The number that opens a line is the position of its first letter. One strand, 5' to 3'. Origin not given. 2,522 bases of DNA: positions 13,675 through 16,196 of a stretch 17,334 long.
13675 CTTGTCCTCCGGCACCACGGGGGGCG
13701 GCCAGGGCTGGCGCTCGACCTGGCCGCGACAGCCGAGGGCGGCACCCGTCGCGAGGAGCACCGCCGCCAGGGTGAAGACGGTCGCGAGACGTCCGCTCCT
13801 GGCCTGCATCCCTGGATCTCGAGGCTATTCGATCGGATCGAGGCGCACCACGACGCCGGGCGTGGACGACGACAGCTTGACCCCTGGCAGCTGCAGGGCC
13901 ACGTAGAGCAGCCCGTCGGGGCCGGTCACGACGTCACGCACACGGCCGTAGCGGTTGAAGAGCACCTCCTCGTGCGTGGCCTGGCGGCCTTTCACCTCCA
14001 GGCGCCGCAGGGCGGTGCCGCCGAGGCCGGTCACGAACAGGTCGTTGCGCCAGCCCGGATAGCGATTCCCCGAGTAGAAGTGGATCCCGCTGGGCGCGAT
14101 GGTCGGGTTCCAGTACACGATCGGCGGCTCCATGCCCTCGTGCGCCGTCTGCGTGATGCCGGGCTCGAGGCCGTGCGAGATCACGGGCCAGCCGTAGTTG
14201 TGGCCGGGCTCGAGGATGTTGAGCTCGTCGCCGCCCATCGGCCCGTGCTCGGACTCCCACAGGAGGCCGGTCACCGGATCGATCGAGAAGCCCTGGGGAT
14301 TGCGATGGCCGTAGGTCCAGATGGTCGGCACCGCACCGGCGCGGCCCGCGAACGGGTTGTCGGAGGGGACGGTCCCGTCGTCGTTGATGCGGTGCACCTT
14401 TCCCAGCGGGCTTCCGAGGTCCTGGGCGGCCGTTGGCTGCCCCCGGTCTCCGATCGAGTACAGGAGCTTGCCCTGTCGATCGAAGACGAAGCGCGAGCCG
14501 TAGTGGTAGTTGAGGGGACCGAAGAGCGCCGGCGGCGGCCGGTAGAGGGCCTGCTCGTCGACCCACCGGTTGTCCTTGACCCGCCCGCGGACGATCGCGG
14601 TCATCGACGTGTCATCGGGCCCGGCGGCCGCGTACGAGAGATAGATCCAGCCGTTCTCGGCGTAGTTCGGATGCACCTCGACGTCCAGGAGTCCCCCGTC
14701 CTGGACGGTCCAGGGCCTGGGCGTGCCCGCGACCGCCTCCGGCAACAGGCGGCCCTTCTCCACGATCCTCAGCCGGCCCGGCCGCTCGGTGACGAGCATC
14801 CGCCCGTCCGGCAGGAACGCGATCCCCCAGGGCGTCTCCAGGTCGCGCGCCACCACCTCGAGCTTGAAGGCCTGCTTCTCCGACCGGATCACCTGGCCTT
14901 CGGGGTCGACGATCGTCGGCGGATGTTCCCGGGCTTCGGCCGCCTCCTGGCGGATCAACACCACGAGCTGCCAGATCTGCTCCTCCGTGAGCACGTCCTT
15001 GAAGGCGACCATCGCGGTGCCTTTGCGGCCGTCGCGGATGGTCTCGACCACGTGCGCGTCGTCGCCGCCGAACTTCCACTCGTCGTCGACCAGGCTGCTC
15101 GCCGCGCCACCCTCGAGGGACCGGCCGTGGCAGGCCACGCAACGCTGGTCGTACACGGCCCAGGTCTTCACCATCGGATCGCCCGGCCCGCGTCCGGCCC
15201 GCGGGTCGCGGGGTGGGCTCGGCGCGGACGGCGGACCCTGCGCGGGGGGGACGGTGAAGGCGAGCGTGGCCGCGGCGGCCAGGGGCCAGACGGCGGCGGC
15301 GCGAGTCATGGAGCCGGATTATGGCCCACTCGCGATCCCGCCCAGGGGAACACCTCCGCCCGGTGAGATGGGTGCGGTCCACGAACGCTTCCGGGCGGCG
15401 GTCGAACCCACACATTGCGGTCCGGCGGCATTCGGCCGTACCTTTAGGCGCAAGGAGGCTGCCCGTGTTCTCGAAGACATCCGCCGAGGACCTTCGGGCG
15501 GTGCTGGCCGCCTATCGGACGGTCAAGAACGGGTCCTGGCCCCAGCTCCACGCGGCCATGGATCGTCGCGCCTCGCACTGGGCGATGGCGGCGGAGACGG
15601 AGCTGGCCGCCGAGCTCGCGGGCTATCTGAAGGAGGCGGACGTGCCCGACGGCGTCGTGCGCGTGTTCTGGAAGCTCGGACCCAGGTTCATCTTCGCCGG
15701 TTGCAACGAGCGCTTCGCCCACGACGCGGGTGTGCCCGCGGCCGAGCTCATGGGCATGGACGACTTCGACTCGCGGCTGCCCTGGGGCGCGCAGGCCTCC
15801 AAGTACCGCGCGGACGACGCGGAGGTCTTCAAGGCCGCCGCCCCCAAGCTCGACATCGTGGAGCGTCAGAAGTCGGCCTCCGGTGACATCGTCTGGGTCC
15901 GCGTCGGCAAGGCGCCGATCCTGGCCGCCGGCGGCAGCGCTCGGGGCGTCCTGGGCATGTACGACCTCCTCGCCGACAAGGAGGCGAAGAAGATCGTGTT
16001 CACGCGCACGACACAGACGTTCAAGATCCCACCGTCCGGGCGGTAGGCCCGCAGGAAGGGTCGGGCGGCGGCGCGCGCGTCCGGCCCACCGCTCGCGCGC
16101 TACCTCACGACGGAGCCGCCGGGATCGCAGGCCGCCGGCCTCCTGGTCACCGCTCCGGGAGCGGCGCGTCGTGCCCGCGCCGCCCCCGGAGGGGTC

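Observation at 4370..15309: Neighbourhood logic suggests an oxidise-outside, import-the-acid aldose pathway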

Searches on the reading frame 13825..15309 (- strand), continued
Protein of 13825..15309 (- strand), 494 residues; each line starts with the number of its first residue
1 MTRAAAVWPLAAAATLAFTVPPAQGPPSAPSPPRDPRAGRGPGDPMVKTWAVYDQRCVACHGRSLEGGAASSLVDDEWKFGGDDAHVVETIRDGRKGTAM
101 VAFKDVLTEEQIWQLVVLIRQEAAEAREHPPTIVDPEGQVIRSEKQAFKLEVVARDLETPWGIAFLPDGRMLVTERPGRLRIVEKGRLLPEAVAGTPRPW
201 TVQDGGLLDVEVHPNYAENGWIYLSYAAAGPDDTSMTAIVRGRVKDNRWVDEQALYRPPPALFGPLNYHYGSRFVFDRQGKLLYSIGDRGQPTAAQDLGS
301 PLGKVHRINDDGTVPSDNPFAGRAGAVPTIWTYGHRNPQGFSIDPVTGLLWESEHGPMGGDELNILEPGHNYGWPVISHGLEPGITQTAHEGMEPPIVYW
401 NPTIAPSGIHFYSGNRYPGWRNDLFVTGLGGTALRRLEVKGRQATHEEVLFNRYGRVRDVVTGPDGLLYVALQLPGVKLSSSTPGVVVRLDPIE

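Call 14: find_encoding_contigs(protein=P0052, flank=10000, max_places=2)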
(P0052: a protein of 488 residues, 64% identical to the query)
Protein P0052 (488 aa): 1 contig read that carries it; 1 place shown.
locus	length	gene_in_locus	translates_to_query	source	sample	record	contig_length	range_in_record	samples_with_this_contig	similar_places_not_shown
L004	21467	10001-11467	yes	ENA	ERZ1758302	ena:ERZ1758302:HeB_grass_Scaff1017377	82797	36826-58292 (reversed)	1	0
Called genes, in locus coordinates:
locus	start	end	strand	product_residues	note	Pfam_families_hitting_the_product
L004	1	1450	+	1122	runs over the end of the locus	PF00515:TPR_1 (faint), PF07719:TPR_2 (faint), PF13181:TPR_8 (faint), PF13414:TPR_11 (faint), PF13432:TPR_16, PF14559:TPR_19, PF13517:FG-GAP_3, PF07593:UnbV_ASPIC, +4 more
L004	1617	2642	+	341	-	PF00795:CN_hydrolase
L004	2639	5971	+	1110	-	PF23500:DUF7133, PF00127:Copper-bind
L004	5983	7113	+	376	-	PF01408:GFO_IDH_MocA, PF22725:GFO_IDH_MocA_C3 (weak)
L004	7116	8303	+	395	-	PF01263:Aldose_epim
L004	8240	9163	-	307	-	PF01551:Peptidase_M23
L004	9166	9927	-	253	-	PF06439:3keto-disac_hyd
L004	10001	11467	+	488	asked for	PF00034:Cytochrom_C (weak), PF13442:Cytochrome_CBB3, PF07995:GSDH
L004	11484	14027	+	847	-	PF23500:DUF7133, PF13646:HEAT_2 (faint), PF02985:HEAT (faint), PF00034:Cytochrom_C, PF13442:Cytochrome_CBB3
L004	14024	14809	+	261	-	PF06283:ThuA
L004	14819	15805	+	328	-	PF06283:ThuA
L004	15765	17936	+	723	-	PF01011:PQQ, PF13360:PQQ_2, PF00034:Cytochrom_C (faint), PF13442:Cytochrome_CBB3, PF01011:PQQ, PF13360:PQQ_2 (weak)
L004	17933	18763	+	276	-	PF00005:ABC_tran, PF13304:AAA_21 (weak)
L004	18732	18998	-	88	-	-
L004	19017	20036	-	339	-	PF06727:DUF1207 (weak)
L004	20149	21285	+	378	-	PF00034:Cytochrom_C (weak), PF13442:Cytochrome_CBB3 (weak)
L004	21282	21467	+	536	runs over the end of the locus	PF01011:PQQ, PF13360:PQQ_2, PF13570:Beta-prop_ACSF4 (weak), PF01011:PQQ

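Call 15: find_encoding_contigs(protein=P0069, flank=10000, max_places=2)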
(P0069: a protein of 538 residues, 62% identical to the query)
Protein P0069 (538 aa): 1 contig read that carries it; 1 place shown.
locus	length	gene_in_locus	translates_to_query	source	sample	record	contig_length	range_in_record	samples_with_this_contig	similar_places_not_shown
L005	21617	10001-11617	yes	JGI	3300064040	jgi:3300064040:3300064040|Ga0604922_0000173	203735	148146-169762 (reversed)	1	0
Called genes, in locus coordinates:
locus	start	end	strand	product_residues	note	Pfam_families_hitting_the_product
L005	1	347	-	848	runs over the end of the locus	PF00072:Response_reg, PF08447:PAS_3 (faint), PF13426:PAS_9 (weak), PF00989:PAS, PF08448:PAS_4, PF13188:PAS_8 (weak), PF13426:PAS_9 (weak), PF02518:HATPase_c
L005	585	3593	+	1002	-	PF23500:DUF7133, PF13646:HEAT_2 (faint), PF00034:Cytochrom_C (weak), PF13442:Cytochrome_CBB3 (faint), PF22633:F5_F8_type_C_2 (faint), PF00754:F5_F8_type_C (weak)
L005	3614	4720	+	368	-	PF01261:AP_endonuc_2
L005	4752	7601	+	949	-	-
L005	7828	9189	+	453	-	PF07690:MFS_1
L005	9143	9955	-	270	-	PF00106:adh_short, PF23441:SDR (weak), PF08659:KR, PF13561:adh_short_C2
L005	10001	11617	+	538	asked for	PF00034:Cytochrom_C (faint), PF13442:Cytochrome_CBB3, PF07995:GSDH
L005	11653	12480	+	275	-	PF02522:Antibiotic_NAT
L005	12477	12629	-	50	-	PF11752:DUF3309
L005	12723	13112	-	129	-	-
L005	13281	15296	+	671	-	PF07944:Beta-AFase-like_GH127_cat, PF20736:Glyco_hydro127M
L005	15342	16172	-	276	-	PF12679:ABC2_membrane_2, PF01061:ABC2_membrane, PF12698:ABC2_membrane_3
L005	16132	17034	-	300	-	PF00005:ABC_tran, PF13304:AAA_21 (weak)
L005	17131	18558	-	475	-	-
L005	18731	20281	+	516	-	PF13520:AA_permease_2, PF00324:AA_permease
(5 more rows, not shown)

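Call 16: find_encoding_contigs(protein=P0083, flank=10000, max_places=2)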
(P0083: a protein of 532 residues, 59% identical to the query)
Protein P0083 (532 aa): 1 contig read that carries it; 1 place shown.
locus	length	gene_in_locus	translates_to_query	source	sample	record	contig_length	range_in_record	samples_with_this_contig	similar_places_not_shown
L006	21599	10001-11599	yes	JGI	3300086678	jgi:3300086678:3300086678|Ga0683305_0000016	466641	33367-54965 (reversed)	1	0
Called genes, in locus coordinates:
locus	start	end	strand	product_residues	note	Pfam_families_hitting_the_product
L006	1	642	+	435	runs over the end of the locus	PF00657:Lipase_GDSL, PF13472:Lipase_GDSL_2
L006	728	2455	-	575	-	PF00920:ILVD_EDD_N, PF24877:ILV_EDD_C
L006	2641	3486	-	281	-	PF04909:Amidohydro_2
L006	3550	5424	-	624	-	PF00501:AMP-binding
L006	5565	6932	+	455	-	PF07690:MFS_1, PF00083:Sugar_tr, PF07690:MFS_1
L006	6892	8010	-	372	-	PF01717:Meth_synt_2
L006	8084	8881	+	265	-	PF00392:GntR, PF07729:FCD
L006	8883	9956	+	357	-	PF12006:DUF3500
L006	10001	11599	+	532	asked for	PF00034:Cytochrom_C (weak), PF13442:Cytochrome_CBB3, PF07995:GSDH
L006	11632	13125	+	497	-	PF13405:EF-hand_6 (faint), PF13499:EF-hand_7 (faint), PF06283:ThuA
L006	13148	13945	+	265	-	PF01557:FAA_hydrolase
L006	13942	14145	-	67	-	-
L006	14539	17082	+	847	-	PF12704:MacB_PCD, PF02687:FtsX, PF12704:MacB_PCD, PF02687:FtsX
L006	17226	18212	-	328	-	PF08240:ADH_N, PF00107:ADH_zinc_N, PF13602:ADH_zinc_N_2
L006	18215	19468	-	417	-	PF12838:Fer4_7, PF13183:Fer4_8, PF13237:Fer4_10 (faint), PF13484:Fer4_16 (weak), PF13534:Fer4_17, PF02754:CCG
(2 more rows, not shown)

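Call 19: find_related_loci(query=A1, collection=genome_contigs, flank=10000)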
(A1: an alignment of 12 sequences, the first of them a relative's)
Query A1 (494 aa) in genome_contigs; peptide patterns used: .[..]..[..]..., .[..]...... (x = any residue, [..] = any of these).
600 stretches matched a pattern (row limit reached: there are more); 598 encode a relative of the query (tblastn E <= 1e-3); the best 80 are kept; 80 distinct loci.
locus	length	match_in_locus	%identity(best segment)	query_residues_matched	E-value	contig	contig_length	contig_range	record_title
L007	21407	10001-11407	60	51-492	0e+0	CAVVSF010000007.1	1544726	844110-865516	MAG: uncultured Acidobacteriota bacterium isolate MFD02840.bin.1.397 genome assembly, contig: contig_4388, whole genome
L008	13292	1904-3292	58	29-494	0e+0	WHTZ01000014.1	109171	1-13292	MAG: Luteitalea sp. isolate Dino_bin50 NODE_14_length_109171_cov_61.928168, whole genome shotgun sequence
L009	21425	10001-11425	56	51-493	5e-177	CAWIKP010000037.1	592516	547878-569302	MAG: uncultured Acidobacteriota bacterium isolate MFD05176.bin.2.36 genome assembly, contig: contig_76644, whole genome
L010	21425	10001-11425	55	52-492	4e-174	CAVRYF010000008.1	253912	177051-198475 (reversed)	MAG: uncultured Acidobacteriota bacterium isolate MFD02242.bin.2.257 genome assembly, contig: contig_16317, whole genome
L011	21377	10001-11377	61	55-492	0e+0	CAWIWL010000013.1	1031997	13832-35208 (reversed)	MAG: uncultured Acidobacteriota bacterium isolate MFD04850.bin.1.225 genome assembly, contig: contig_2971, whole genome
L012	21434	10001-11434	53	51-494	4e-168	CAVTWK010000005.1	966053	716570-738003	MAG: uncultured Acidobacteriota bacterium isolate MFD04651.bin.2.167 genome assembly, contig: contig_419, whole genome s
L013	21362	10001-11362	53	52-493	5e-161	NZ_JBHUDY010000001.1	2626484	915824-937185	Sphingomonas tabacisoli strain CGMCC 1.16275 soapdenovo_K_61_1, whole genome shotgun sequence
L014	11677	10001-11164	60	138-493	4e-159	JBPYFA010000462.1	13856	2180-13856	MAG: Vicinamibacterales bacterium isolate Bin.028.fastaField_pasture_P2 k127_5975446, whole genome shotgun sequence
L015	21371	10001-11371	59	57-492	0e+0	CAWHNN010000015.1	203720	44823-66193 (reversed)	MAG: uncultured Acidobacteriota bacterium isolate MFD04850.bin.2.90 genome assembly, contig: contig_22482, whole genome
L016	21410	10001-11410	53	52-494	4e-157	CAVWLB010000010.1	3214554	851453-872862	MAG: uncultured Acidobacteriota bacterium isolate MFD09018.bin.1.114 genome assembly, contig: contig_4772, whole genome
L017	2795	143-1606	49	49-494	3e-164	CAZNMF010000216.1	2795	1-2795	MAG TPA_asm: uncultured Solibacteraceae bacterium isolate binchicken_co84_192 genome assembly, contig: k141_1401325, who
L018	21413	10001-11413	51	51-492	2e-154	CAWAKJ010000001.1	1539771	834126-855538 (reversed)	MAG: Vicinamibacterales bacterium isolate MFD02360.bin.1.271 genome assembly, contig: contig_295, whole genome shotgun s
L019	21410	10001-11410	52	52-492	3e-154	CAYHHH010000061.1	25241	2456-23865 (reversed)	MAG TPA_asm: uncultured Bifidobacteriaceae bacterium isolate ERP119702_co1_17 genome assembly, contig: NODE_2016_length_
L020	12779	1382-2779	51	51-492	1e-153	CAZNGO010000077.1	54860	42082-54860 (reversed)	MAG TPA_asm: uncultured Rhizobium sp. isolate binchicken_co84_384 genome assembly, contig: k141_930864, whole genome sho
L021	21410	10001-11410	52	56-493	4e-152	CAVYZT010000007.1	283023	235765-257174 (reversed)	MAG: uncultured Acidobacteriota bacterium isolate MFD02242.bin.1.229 genome assembly, contig: contig_26886, whole genome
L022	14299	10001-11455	49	51-492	7e-151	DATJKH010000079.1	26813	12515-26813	MAG TPA_asm: Vicinamibacterales bacterium isolate SMAG_U15588 k141_4903758, whole genome shotgun sequence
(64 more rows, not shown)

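Call 22: search_solved_structures(query=window:13825-15309:-, max_evalue=0.00001, show_alignments=2)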
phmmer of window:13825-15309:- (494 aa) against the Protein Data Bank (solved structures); distinct sequences matched with E-value up to 0.00001: 12.
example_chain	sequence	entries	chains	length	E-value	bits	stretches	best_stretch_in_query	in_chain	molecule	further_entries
7cdy_A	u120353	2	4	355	8e-77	262.4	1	156-472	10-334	glucose dehydrogenase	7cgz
2g8s_A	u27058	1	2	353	7.1e-73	249.4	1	149-472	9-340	Glucose/sorbosone dehydrogenases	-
3a9g_A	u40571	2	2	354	3.3e-52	181.1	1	143-470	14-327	Putative uncharacterized protein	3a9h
2ism_A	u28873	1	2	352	1.1e-49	172.9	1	145-471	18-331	Putative oxidoreductase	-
5min_A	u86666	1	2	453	9.6e-34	120.2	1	139-378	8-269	Quinoprotein glucose dehydrogenase B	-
8re0_A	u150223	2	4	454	1e-33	120.1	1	139-378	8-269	Quinoprotein glucose dehydrogenase B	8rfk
1c9u_A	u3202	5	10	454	1.3e-33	119.8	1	139-378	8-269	SOLUBLE QUINOPROTEIN GLUCOSE DEHYDROGENASE | PROTEIN (SOLUBLE QUINOPROTEIN GLUCOSE DEHYDROGENASE) | Quinoprotein glucose dehydrogenase B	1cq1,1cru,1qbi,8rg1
3das_A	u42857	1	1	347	4.7e-27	98.1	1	149-469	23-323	Putative oxidoreductase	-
8snh_G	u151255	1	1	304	2e-10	43.3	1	53-135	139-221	Cbb3-type cytochrome c oxidase subunit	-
3mk7_C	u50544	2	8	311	5.7e-10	41.8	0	52-124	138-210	Cytochrome c oxidase, cbb3-type, subunit P | Cbb3-type cytochrome c oxidase subunit CcoP1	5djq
8smr_G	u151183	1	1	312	2.1e-07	33.3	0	52-119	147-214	Cbb3-type cytochrome c oxidase subunit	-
6xkw_p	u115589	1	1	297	9.2e-06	27.9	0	51-98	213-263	Cbb3-type cytochrome c oxidase subunit CcoP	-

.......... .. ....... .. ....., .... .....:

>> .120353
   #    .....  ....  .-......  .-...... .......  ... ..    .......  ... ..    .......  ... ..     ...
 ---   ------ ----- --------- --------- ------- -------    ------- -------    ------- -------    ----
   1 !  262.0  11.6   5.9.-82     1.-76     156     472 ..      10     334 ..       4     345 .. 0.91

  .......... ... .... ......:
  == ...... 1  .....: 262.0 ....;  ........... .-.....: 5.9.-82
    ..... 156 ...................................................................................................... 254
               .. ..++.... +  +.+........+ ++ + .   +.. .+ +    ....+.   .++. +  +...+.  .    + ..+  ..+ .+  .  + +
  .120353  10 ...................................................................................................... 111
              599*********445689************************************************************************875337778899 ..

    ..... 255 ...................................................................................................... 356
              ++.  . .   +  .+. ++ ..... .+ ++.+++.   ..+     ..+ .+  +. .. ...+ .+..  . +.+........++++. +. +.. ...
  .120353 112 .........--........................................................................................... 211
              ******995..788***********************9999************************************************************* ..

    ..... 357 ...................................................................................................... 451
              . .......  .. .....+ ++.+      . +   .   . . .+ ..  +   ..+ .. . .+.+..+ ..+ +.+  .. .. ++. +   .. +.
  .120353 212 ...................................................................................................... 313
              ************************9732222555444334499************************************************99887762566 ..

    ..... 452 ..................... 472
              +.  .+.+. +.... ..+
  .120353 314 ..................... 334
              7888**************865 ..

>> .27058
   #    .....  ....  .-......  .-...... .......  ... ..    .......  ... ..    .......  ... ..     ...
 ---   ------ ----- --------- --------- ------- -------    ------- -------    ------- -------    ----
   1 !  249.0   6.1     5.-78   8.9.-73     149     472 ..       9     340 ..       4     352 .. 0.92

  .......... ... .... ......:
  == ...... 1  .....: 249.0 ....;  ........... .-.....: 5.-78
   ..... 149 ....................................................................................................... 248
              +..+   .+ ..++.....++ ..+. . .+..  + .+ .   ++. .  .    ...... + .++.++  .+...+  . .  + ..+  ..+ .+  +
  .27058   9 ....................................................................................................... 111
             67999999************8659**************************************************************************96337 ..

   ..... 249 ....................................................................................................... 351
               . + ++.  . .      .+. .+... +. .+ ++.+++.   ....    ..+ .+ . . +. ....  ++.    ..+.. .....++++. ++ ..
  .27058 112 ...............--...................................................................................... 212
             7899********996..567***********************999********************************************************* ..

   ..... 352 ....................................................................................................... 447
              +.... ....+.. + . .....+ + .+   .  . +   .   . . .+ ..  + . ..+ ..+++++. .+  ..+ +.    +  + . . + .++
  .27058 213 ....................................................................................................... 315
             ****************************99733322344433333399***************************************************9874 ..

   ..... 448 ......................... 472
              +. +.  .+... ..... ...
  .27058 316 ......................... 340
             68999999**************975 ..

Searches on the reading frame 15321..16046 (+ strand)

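Call 7: search_protein_families(library=pfam, proteins=[window:15321-16046:+], max_evalue=0.01)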
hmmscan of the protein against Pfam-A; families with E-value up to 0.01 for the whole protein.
window:15321-16046:+ (241 aa): 1 family
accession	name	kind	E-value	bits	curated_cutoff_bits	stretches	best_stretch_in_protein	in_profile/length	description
PF08448.16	PAS_4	-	0.0016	19.1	23.1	1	123-213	15-101/110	PAS fold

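Call 8: search_protein_families(library=ncbifam, proteins=[window:15321-16046:+], max_evalue=0.01)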
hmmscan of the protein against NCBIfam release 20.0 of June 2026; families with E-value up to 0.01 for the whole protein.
window:15321-16046:+ (241 aa): 0 families
